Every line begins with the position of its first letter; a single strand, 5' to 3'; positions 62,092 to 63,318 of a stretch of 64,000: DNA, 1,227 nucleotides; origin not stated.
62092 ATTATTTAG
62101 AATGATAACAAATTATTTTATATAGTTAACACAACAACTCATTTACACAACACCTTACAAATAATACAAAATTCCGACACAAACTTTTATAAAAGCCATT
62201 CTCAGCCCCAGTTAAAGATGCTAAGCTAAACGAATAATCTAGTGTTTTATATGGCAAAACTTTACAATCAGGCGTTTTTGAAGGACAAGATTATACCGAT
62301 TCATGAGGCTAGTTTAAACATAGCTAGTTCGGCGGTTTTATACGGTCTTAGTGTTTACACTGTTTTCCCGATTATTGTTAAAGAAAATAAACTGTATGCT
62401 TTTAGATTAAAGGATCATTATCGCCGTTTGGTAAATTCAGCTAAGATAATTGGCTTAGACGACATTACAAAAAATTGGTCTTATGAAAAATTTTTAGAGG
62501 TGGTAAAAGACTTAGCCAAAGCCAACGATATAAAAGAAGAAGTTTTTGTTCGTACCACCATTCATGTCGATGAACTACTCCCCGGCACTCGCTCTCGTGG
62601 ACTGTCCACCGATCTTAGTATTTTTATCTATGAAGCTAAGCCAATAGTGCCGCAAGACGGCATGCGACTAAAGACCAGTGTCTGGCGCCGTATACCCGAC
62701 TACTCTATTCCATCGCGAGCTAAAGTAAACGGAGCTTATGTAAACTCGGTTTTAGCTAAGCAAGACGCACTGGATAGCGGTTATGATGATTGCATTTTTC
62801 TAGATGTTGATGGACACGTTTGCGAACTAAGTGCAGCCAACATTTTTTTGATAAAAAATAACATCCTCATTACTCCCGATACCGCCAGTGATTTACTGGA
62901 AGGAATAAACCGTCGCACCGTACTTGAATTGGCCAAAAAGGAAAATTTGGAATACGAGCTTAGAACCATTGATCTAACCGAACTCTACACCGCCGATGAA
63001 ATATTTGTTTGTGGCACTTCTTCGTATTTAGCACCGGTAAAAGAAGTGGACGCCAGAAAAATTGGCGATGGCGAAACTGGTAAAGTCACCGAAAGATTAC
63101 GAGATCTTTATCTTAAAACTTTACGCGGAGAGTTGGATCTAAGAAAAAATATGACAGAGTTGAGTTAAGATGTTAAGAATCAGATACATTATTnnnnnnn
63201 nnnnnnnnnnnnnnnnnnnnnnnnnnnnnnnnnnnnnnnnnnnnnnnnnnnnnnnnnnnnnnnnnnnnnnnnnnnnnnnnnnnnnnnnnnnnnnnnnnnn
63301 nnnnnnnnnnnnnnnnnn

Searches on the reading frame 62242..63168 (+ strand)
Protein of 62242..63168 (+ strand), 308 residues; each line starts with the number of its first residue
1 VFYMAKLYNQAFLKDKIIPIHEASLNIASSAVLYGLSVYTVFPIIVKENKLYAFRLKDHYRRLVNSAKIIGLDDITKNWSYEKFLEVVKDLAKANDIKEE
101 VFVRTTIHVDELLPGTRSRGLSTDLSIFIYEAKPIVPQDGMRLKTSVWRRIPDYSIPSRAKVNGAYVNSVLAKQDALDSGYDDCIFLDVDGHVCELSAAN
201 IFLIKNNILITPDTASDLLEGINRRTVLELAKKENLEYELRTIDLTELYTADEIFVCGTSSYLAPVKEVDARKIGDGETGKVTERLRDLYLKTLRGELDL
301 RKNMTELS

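Call 52: search_protein_families(library=pfam, proteins=[window:62242-63168:+], max_evalue=0.001)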
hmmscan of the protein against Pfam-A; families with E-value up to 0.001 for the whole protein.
window:62242-63168:+ (308 aa): 1 family
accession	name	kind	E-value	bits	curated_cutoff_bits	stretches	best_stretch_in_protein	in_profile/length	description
PF01063.24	Aminotran_4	-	7.7e-43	147.3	28.5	1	48-269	10-223/223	Amino-transferase class IV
